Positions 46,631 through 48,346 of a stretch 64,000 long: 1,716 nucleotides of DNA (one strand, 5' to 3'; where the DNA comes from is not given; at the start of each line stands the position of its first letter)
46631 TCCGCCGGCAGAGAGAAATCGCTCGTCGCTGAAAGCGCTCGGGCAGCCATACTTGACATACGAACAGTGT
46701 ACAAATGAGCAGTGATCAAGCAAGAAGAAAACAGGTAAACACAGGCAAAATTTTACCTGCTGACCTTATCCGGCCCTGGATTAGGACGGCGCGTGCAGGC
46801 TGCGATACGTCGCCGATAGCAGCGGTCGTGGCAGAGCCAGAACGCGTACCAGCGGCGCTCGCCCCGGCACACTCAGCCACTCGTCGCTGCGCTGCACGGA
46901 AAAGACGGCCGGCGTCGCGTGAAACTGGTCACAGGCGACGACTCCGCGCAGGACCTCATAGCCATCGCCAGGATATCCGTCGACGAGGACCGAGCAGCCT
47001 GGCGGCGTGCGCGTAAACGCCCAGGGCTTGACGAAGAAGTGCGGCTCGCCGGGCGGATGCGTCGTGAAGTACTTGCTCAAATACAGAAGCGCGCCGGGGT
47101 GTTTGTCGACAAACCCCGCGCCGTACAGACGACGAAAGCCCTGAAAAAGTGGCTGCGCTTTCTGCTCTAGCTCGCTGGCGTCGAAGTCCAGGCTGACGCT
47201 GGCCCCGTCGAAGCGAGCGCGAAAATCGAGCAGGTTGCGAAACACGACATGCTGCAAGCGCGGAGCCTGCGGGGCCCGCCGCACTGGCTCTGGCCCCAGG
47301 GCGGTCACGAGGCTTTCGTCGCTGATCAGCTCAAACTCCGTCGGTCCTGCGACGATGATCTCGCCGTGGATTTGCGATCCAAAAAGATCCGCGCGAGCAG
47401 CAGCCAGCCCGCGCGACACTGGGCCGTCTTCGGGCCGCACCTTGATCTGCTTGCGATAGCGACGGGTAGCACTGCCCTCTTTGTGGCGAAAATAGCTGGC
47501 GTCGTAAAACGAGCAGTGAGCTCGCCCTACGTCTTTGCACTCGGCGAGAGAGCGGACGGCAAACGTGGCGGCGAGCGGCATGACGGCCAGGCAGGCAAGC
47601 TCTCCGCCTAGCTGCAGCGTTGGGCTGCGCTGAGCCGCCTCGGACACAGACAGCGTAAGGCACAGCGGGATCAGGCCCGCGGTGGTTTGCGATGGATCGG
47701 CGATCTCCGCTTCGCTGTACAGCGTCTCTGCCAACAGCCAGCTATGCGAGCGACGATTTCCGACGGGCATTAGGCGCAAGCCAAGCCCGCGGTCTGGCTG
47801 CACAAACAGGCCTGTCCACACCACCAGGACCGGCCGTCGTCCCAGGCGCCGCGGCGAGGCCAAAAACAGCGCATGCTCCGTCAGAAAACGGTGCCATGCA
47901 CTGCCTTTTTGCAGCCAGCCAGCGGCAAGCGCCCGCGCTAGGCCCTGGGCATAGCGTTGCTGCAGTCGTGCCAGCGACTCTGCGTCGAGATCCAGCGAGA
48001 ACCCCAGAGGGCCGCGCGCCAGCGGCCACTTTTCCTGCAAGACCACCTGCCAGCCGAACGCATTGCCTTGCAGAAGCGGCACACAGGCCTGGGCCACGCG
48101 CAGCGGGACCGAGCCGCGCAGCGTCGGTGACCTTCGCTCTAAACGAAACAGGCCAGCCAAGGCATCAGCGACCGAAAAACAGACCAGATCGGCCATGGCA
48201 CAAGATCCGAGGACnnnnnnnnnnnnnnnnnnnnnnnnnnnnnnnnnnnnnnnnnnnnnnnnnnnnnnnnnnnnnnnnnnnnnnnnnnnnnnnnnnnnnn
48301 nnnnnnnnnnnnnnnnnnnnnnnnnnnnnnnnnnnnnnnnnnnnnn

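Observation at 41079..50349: lexA-divergent five-gene cluster: two uncharacterised genes placed directly upstream of imuA-imuB-dnaE2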

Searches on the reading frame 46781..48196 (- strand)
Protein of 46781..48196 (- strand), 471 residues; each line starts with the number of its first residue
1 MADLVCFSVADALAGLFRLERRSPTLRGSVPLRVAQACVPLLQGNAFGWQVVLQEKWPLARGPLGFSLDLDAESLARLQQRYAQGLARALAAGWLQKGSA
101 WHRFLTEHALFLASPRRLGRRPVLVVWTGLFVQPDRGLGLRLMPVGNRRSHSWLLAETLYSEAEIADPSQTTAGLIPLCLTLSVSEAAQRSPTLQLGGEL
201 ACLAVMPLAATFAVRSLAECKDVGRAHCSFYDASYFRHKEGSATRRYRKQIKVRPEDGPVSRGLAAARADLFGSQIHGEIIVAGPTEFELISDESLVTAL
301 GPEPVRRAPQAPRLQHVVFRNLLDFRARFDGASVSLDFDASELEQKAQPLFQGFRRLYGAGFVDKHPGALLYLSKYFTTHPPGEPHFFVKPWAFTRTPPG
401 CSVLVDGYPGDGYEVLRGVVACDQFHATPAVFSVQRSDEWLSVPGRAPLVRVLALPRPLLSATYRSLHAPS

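Call 3: search_protein_families(library=pfam, proteins=[window:46781-48196:-], max_evalue=0.01)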
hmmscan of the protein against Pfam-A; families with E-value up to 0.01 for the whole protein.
window:46781-48196:- (471 aa): 0 families

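Call 4: search_protein_families(library=ncbifam, proteins=[window:46781-48196:-], max_evalue=0.01)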
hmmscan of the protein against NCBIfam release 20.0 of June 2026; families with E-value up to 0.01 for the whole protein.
window:46781-48196:- (471 aa): 0 families

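Call 9: find_homologous_proteins(query=window:46784-48196:-)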
Query window:46784-48196:- (471 aa): 404 proteins with E <= 0.001 among 8000 candidates; the best 120 are listed.
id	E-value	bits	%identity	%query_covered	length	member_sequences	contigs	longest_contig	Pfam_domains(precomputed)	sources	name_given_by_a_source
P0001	0.0e+0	1056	99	100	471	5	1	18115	-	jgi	-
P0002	1.4e-239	814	77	99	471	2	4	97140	-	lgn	-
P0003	2.6e-238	809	76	100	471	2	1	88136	-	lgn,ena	-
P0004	4.6e-233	792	72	100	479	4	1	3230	-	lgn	-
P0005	4.1e-193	660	64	99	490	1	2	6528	-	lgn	-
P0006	7.5e-189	646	64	99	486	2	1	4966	-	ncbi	-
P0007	1.6e-184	632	61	100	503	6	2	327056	-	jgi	jgi:hypothetical protein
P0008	1.9e-181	622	63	98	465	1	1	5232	-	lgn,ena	-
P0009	9.2e-181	620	61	99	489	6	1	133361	-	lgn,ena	-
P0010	2.3e-148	513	56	98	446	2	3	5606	-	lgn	-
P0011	6.5e-141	488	54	98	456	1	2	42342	-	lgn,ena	-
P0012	5.1e-134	466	53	97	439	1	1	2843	-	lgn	-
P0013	1.9e-129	451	53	98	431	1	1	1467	-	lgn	-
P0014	4.6e-127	443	52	98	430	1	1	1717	-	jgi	jgi:hypothetical protein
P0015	4.3e-122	426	48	99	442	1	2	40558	-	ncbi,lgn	-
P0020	5.5e-99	350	45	99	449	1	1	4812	PF19541.5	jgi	jgi:hypothetical protein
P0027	5.9e-95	337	44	99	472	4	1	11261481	-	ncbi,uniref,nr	ncbi:hypothetical protein SOCEGT47_017170 [Sorangium cellulosum]|uniref:Uncharacterized protein n=1 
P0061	1.8e-89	319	42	99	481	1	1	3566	PF19541.5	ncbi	-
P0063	2.3e-89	318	42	98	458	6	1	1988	PF19541.5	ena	-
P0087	9.1e-86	306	41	99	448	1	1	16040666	-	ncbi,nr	ncbi:Hypothetical protein A7982_09696 [Minicystis rosea]|nr:Hypothetical protein A7982_09696 [Minicy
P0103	1.8e-83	299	41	98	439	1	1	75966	PF19541.5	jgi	jgi:hypothetical protein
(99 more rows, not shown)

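Call 11: find_encoding_contigs(protein=P0007, flank=10000, max_places=2)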
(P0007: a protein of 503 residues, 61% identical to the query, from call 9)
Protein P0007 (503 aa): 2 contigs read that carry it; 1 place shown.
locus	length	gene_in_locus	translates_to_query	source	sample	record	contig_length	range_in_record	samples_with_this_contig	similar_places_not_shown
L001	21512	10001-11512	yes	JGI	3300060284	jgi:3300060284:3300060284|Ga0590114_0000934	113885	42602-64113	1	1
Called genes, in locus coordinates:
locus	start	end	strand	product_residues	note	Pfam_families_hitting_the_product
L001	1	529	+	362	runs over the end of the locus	PF00365:PFK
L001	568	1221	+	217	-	PF03483:B3_4 (weak)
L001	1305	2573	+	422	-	PF00149:Metallophos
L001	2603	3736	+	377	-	PF00355:Rieske, PF00848:Ring_hydroxyl_A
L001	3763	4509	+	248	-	-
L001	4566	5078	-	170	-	-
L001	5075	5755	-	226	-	-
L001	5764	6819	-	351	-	PF04909:Amidohydro_2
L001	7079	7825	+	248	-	PF00106:adh_short, PF08659:KR, PF13561:adh_short_C2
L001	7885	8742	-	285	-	PF01726:LexA_DNA_bind, PF00717:Peptidase_S24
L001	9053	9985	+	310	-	-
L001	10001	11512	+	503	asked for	-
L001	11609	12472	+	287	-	PF00154:RecA_N, PF27531:MT3502_N (weak)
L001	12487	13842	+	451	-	-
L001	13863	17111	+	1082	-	PF02811:PHP, PF07733:DNA_pol3_alpha, PF17657:DNA_pol3_finger, PF14579:HHH_6, PF01336:tRNA_anti-codon (weak)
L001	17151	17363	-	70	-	-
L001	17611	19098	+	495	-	-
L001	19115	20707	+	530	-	-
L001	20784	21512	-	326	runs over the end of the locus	PF01156:IU_nuc_hydro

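Call 12: find_encoding_contigs(protein=P0027, flank=10000, max_places=2)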
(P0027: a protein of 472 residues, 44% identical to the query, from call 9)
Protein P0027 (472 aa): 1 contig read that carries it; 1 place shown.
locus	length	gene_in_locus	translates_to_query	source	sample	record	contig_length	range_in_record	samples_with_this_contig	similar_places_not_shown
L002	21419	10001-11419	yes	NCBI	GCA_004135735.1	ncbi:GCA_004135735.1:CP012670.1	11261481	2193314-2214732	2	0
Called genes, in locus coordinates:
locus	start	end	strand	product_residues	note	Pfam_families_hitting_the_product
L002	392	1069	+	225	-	PF08713:DNA_alkylation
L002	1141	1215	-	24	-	-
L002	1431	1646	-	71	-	PF09720:Unstab_antitox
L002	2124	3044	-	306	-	PF14243:R2K_3, PF18299:R2K_2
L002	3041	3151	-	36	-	-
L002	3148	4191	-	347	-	PF04471:Mrr_cat, PF13156:Mrr_cat_2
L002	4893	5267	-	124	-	-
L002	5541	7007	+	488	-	-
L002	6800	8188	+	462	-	PF05114:MbnB_TglH_ChrH, PF01261:AP_endonuc_2 (faint)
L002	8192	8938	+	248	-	PF01909:NTP_transf_2 (weak)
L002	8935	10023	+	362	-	-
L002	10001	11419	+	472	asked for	-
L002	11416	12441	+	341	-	PF02668:TauD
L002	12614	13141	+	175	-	PF02463:SMC_N (weak), PF13175:AAA_15 (weak), PF13476:AAA_23 (weak), PF13304:AAA_21 (weak)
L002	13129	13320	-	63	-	-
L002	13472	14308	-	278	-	PF00970:FAD_binding_6 (weak)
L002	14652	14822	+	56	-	-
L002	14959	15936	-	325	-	-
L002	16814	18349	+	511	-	-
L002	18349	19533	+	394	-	PF22549:ARPP-2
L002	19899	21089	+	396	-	PF13188:PAS_8 (faint), PF00989:PAS (weak), PF08448:PAS_4, PF13426:PAS_9, PF01740:STAS, PF13466:STAS_2 (weak)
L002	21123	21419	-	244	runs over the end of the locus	-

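Call 13: find_encoding_contigs(protein=P0087, flank=10000, max_places=2)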
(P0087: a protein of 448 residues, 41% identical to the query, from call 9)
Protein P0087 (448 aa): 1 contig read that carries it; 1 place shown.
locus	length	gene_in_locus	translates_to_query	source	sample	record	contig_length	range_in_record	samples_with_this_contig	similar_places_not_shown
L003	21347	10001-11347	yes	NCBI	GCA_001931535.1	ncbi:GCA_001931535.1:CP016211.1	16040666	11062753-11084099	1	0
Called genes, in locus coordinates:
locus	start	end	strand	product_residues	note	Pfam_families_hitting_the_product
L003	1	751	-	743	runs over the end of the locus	PF00580:UvrD-helicase (weak), PF13245:AAA_19 (weak), PF13361:UvrD_C (weak), PF13538:UvrD_C_2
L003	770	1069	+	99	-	-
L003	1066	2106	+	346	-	PF00288:GHMP_kinases_N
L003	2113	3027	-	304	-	-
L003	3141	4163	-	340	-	PF08240:ADH_N, PF01262:AlaDh_PNT_C (faint), PF00107:ADH_zinc_N, PF13602:ADH_zinc_N_2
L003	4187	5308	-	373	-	PF01820:Dala_Dala_lig_N, PF02222:ATP-grasp, PF02786:CPSase_L_D2, PF07478:Dala_Dala_lig_C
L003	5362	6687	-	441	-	PF00724:Oxidored_FMN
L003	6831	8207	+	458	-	PF05114:MbnB_TglH_ChrH, PF01261:AP_endonuc_2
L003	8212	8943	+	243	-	PF01909:NTP_transf_2 (weak)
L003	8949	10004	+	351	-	-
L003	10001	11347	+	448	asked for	-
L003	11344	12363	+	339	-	PF02668:TauD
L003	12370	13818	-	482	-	PF02366:PMT (weak), PF13231:PMT_2 (weak)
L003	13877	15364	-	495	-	PF13519:VWA_2 (faint), PF00092:VWA (weak)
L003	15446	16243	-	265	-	PF03437:BtpA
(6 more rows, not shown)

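Call 17: find_related_loci(query=A1, collection=genome_contigs, flank=10000)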
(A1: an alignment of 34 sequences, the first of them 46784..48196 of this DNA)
Query A1 (471 aa) in genome_contigs; peptide patterns used: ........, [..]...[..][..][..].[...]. (x = any residue, [..] = any of these).
114 stretches matched a pattern; 83 encode a relative of the query (tblastn E <= 1e-3); the best 80 are kept; 80 distinct loci.
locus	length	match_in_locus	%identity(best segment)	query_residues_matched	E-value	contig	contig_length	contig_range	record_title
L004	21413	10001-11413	96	1-471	0e+0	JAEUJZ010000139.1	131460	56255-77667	MAG: Myxococcales bacterium isolate new MAG-82 k141_1318797, whole genome shotgun sequence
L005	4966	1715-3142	64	1-467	0e+0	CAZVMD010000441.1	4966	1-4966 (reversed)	MAG TPA_asm: uncultured Myxococcales bacterium isolate SRP189682_co2_147 genome assembly, contig: NODE_40021_length_4966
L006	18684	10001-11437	62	1-467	0e+0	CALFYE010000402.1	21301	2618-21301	MAG TPA_asm: uncultured Myxococcales bacterium isolate SRR6231182_bin.43_CONCOCT_v1.1_MAG genome assembly, contig: ERZ65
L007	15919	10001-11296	49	5-470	5e-125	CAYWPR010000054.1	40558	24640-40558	MAG TPA_asm: uncultured Myxococcales bacterium isolate SRP189682_co2_70 genome assembly, contig: NODE_998_length_40558_c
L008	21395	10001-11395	44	6-465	6e-99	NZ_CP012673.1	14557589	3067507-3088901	Sorangium cellulosum strain So ce26 chromosome, complete genome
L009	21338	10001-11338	44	2-466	8e-97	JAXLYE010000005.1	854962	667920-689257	MAG: Polyangia bacterium isolate STL-MYX5 C1.81.fa-5, whole genome shotgun sequence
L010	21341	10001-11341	45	6-466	7e-97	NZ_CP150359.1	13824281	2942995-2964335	Sorangium sp. So ce1099 chromosome, complete genome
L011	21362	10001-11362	44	7-471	1e-96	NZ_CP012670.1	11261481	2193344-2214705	Sorangium cellulosum strain So ceGT47 chromosome, complete genome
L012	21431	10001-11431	42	6-466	1e-96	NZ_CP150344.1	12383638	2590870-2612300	Sorangium sp. So ce513 chromosome, complete genome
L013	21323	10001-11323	44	6-466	1e-95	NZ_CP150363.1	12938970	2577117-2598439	Sorangium sp. So ce1335 chromosome, complete genome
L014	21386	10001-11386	42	6-466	2e-94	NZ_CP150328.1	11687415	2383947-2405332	Sorangium sp. So ce315 chromosome, complete genome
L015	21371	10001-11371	43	6-466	2e-93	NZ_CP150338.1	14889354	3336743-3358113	Sorangium sp. So ce388 chromosome, complete genome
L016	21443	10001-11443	42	6-466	1e-93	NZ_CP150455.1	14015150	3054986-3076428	Sorangium sp. So ce131 chromosome, complete genome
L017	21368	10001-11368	44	6-466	1e-93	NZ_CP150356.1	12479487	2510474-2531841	Sorangium sp. So ce1014 chromosome, complete genome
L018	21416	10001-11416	42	6-466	2e-93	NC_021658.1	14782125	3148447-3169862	Sorangium cellulosum So0157-2, complete sequence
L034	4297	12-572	67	279-465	2e-81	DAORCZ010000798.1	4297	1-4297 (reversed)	MAG TPA_asm: Pseudomonadota bacterium isolate AMR_MDS_0893 NODE_15920_length_4297_cov_5.950259, whole genome shotgun seq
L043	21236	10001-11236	36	7-465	1e-71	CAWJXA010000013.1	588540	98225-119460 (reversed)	MAG: uncultured Acidobacteriaceae bacterium isolate MFD05502.bin.1.185 genome assembly, contig: contig_8475, whole genom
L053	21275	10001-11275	37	2-468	2e-68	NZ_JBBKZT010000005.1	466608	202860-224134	Variovorax rhizosphaerae strain KACC 18900 contig00005, whole genome shotgun sequence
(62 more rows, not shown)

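Call 23: search_protein_families(library=pfam, proteins=[L006:11448-12638:-, L006:6620-7732:+, L002:8935-10023:+, L002:6800-8188:+, L002:8192-8938:+, L002:5541-7007:+], max_evalue=0.01)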
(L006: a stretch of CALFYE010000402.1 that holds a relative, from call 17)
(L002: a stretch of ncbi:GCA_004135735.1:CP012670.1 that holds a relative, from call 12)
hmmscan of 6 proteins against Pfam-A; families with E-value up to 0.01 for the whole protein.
L006:11448-12638:- (396 aa): 8 families
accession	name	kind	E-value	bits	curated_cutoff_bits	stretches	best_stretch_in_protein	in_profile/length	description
PF08241.18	Methyltransf_11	-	8.7e-15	55.6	21.2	1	117-217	1-95/95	Methyltransferase domain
PF08242.18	Methyltransf_12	-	9.2e-15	55.6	30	1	117-214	1-97/98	Methyltransferase domain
PF13649.12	Methyltransf_25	-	4.3e-14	53.4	27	1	116-213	1-97/97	Methyltransferase domain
PF13489.12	Methyltransf_23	-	3.7e-12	46.7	27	1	102-232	11-134/164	Methyltransferase domain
PF13847.12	Methyltransf_31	-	6.6e-08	32.8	27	1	115-217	6-109/145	Methyltransferase domain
PF01209.24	Ubie_methyltran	-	3.5e-06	27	20.1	1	107-233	42-167/233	ubiE/COQ5 methyltransferase family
PF06080.18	DUF938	-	0.00022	21.5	27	1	100-223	14-143/202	Protein of unknown function (DUF938)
PF00891.24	Methyltransf_2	-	0.0034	17.2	22.3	1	95-156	45-105/210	O-methyltransferase domain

L006:6620-7732:+ (370 aa): 10 families
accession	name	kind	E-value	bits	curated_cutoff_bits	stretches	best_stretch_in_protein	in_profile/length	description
PF02353.26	CMAS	-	1.4e-67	228.4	27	1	96-353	3-271/273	Mycolic acid cyclopropane synthetase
PF13649.12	Methyltransf_25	-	2.8e-14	54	27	1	158-248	1-97/97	Methyltransferase domain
PF13489.12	Methyltransf_23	-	5.2e-12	46.2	27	1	153-285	21-151/164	Methyltransferase domain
PF08241.18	Methyltransf_11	-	9.7e-12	45.8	21.2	1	159-251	1-94/95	Methyltransferase domain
PF08242.18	Methyltransf_12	-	1.2e-09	39.2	30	1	159-249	1-97/98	Methyltransferase domain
PF13847.12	Methyltransf_31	-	2e-06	28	27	1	155-257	4-114/145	Methyltransferase domain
PF00398.26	RrnaAD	-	0.00021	20.9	24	1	143-227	19-109/263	Ribosomal RNA adenine dimethylase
PF01135.25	PCMT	-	0.00054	20.2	20.3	1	129-203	48-124/210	Protein-L-isoaspartate(D-aspartate) O-methyltransferase (PCMT)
PF05175.20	MTS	-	0.0024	18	23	1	147-219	24-102/170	Methyltransferase small domain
PF05219.18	DREV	-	0.0097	15.5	26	0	154-255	94-189/265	DREV methyltransferase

L002:8935-10023:+ (362 aa): 0 families

L002:6800-8188:+ (462 aa): 2 families
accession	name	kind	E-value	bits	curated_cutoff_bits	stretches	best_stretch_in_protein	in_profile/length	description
PF05114.20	MbnB_TglH_ChrH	-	2.3e-79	266.8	25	1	15-276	1-262/263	RiPP precursor modification enzyme MbnB/TglH/ChrH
PF01261.30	AP_endonuc_2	-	1.9e-05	24.9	31.1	1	82-270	68-244/249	Xylose isomerase-like TIM barrel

L002:8192-8938:+ (248 aa): 2 families
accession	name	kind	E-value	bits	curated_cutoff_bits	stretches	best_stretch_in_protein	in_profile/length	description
PF01909.29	NTP_transf_2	-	7.6e-07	29.9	21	1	38-113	14-86/93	Nucleotidyltransferase domain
PF18765.7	Polbeta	-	0.00021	21.8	26.9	1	37-78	12-53/93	Polymerase beta, Nucleotidyltransferase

L002:5541-7007:+ (488 aa): 0 families
